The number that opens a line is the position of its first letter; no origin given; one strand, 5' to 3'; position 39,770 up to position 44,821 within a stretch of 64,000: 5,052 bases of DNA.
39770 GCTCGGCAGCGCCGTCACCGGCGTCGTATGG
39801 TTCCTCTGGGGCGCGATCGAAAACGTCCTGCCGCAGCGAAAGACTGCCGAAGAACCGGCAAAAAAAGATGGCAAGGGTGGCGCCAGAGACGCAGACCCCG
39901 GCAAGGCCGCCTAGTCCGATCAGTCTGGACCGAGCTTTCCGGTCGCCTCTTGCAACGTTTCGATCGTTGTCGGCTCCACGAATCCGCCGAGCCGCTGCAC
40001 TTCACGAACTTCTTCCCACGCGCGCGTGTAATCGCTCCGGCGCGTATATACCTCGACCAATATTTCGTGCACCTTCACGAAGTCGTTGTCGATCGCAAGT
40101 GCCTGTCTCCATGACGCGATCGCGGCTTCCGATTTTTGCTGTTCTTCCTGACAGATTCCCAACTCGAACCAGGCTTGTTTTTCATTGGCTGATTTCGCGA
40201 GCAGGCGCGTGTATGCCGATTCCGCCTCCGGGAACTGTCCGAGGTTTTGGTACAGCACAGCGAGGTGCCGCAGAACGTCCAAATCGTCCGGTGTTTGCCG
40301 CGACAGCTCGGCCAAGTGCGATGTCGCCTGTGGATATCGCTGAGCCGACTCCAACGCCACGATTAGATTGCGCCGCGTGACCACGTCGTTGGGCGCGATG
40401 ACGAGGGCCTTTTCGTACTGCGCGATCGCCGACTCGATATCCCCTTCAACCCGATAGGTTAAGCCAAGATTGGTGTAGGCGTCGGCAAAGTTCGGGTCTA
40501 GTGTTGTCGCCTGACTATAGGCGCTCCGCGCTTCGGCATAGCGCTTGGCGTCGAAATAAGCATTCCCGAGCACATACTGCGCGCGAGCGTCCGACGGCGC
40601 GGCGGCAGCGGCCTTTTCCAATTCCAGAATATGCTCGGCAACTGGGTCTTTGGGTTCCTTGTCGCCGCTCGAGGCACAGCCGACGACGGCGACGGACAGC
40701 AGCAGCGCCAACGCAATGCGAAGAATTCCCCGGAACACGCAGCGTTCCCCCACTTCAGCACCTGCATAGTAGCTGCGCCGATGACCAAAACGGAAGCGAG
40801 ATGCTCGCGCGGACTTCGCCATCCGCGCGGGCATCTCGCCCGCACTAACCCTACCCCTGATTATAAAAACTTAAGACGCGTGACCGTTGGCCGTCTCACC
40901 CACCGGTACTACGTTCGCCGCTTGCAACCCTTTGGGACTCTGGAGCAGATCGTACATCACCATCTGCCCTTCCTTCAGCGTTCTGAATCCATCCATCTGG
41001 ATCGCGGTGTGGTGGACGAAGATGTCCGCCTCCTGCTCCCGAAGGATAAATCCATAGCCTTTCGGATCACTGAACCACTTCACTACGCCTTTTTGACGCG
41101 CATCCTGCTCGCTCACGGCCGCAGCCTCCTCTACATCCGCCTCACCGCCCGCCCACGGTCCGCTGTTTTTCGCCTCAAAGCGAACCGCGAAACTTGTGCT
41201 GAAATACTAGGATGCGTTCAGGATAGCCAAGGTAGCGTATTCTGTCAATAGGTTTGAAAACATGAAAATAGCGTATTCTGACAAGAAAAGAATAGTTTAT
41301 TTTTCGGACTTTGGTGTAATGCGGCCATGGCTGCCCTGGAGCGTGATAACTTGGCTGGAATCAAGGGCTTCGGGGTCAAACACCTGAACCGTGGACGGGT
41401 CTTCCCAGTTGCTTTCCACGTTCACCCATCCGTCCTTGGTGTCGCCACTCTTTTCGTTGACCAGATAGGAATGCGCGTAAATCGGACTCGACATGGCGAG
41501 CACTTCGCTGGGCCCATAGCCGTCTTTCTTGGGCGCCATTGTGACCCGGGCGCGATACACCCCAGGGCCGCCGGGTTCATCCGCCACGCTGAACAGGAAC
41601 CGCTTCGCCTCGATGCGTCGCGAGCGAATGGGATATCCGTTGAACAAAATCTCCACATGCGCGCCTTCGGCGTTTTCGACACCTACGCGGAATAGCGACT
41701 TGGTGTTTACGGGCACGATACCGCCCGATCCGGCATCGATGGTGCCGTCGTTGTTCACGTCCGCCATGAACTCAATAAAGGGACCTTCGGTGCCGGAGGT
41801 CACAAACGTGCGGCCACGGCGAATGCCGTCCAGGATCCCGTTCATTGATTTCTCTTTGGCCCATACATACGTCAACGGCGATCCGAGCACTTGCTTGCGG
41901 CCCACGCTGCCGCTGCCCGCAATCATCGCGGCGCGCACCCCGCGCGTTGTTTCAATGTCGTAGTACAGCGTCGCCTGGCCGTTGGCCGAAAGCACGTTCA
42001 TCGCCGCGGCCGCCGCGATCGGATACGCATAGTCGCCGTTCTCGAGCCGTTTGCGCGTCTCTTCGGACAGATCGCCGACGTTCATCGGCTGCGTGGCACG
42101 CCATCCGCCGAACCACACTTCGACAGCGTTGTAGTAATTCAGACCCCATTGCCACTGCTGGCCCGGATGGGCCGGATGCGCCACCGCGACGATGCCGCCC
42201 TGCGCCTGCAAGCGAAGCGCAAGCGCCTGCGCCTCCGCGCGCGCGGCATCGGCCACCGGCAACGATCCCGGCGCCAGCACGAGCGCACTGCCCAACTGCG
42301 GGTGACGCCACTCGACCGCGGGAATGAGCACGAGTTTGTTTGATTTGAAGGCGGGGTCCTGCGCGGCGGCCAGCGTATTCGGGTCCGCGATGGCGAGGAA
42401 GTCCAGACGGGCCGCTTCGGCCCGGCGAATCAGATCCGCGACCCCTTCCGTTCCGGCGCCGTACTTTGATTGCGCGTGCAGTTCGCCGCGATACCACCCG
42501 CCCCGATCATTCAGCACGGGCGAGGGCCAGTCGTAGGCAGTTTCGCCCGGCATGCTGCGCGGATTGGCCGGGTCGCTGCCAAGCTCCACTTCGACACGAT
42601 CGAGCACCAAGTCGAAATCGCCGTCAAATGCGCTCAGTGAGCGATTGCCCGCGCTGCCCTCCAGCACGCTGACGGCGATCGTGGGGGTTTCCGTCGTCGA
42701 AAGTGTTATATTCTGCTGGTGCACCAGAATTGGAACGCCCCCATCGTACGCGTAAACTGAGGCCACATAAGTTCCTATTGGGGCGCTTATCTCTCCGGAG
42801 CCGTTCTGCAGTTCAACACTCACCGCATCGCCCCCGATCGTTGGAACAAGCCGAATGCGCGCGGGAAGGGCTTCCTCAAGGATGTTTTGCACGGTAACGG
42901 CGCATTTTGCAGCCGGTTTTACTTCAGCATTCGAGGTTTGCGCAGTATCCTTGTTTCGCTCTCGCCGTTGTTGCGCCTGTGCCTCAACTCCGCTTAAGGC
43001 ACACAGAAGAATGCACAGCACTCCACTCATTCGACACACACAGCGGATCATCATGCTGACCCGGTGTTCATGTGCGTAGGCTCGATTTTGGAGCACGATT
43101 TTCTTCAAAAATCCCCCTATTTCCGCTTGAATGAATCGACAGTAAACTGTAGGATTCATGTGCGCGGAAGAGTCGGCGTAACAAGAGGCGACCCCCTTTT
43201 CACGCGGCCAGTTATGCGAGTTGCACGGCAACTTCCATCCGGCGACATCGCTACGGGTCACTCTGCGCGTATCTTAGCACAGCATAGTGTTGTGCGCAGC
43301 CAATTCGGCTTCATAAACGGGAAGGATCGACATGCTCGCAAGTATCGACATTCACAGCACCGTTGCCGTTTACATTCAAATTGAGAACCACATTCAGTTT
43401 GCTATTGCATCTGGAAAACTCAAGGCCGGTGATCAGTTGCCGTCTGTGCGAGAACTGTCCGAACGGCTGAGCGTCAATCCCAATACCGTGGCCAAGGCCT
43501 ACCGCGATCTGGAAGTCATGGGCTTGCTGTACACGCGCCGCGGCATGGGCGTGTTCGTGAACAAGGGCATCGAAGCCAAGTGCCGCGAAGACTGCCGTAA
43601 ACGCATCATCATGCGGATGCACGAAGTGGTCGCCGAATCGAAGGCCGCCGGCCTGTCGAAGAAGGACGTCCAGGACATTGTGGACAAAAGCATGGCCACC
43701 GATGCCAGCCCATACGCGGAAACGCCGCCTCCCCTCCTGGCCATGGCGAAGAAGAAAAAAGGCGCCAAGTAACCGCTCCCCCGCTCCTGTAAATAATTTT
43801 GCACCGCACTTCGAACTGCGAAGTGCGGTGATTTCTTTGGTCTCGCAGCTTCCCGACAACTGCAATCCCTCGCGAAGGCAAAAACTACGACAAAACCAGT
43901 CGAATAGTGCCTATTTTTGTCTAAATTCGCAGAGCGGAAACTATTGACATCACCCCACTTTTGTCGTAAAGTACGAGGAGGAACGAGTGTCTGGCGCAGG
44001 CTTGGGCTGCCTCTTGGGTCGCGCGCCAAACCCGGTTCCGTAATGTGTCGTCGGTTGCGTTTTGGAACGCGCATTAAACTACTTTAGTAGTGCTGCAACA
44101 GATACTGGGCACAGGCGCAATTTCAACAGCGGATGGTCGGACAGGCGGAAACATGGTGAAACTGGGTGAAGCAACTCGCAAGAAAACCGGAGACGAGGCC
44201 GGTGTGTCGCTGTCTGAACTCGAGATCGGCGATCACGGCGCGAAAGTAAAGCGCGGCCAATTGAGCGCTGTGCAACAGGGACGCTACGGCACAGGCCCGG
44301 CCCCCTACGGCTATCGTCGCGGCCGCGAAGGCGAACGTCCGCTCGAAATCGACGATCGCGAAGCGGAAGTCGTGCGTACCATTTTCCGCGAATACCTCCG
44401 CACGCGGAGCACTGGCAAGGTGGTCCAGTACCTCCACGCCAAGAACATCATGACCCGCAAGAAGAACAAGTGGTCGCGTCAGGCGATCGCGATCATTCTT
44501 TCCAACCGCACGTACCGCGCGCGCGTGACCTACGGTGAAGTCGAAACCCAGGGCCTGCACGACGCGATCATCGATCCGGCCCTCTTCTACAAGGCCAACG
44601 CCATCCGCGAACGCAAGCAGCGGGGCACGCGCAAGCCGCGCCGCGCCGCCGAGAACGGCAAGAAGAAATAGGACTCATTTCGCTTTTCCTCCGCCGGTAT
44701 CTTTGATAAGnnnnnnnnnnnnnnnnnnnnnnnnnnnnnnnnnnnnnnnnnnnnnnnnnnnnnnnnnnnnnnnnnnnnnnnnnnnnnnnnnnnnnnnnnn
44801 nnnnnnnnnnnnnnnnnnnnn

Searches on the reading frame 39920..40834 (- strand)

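Call 65: search_protein_families(library=pfam, proteins=[window:39920-40834:-], max_evalue=0.000001)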
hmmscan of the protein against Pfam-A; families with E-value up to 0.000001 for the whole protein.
window:39920-40834:- (304 aa): 15 families
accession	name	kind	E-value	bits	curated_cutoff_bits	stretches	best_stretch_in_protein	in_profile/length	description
PF00515.34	TPR_1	-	8.6e-30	101.8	27.8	2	117-150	1-34/34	Tetratricopeptide repeat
PF07719.23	TPR_2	-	4e-26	89.4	27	1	83-115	1-33/34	Tetratricopeptide repeat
PF13414.12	TPR_11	-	1.3e-23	82.9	26.8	1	90-127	1-38/42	TPR repeat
PF13432.12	TPR_16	-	2.3e-21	76.3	32.7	3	192-249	4-61/65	Tetratricopeptide repeat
PF13431.12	TPR_17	-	2.5e-21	74.6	24.4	0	105-137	1-33/34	Tetratricopeptide repeat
PF13181.12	TPR_8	-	1.3e-20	72.1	25.7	0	83-115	1-33/34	Tetratricopeptide repeat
PF14559.12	TPR_19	-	9.8e-20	71.1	25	1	164-221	4-61/68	Tetratricopeptide repeat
PF13428.12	TPR_14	-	3.1e-18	64.9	23.5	0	84-124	2-42/44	Tetratricopeptide repeat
PF23914.1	TPR_CcmH_CycH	-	1.8e-15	57.6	42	1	115-214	48-150/158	Cytochrome c-type biogenesis protein H TPR domain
PF13424.12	TPR_12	-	1e-14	54.9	30.1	0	186-250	4-76/77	Tetratricopeptide repeat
PF13174.12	TPR_6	-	5.5e-12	45.9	26.3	0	85-115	2-32/33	Tetratricopeptide repeat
PF13176.12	TPR_7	-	3.9e-11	42.6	27.9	0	188-215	2-29/36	Tetratricopeptide repeat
PF13371.12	TPR_9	-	2.8e-09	37.3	35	0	125-189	3-67/73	Tetratricopeptide repeat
PF13374.12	TPR_10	-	8.7e-08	32.4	27.5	0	117-146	2-31/42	Tetratricopeptide repeat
PF22860.2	DUF7017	-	3.2e-07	30.9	27.5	0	191-280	7-98/141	Domain of unknown function (DUF7017)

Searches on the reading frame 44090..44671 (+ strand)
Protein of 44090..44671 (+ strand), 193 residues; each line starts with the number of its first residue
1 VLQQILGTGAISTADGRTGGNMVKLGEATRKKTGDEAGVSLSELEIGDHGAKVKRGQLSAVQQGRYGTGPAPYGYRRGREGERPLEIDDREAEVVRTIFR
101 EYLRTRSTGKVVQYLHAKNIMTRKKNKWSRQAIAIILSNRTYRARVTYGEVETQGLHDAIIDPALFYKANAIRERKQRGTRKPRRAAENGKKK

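Call 68: search_protein_families(library=pfam, proteins=[window:44090-44671:+], max_evalue=0.00001)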
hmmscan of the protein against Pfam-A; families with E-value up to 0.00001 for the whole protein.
window:44090-44671:+ (193 aa): 1 family
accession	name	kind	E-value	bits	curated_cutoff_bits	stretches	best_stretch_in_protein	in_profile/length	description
PF07508.19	Recombinase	-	1.1e-17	64.5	21.1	1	90-175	2-101/102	Recombinase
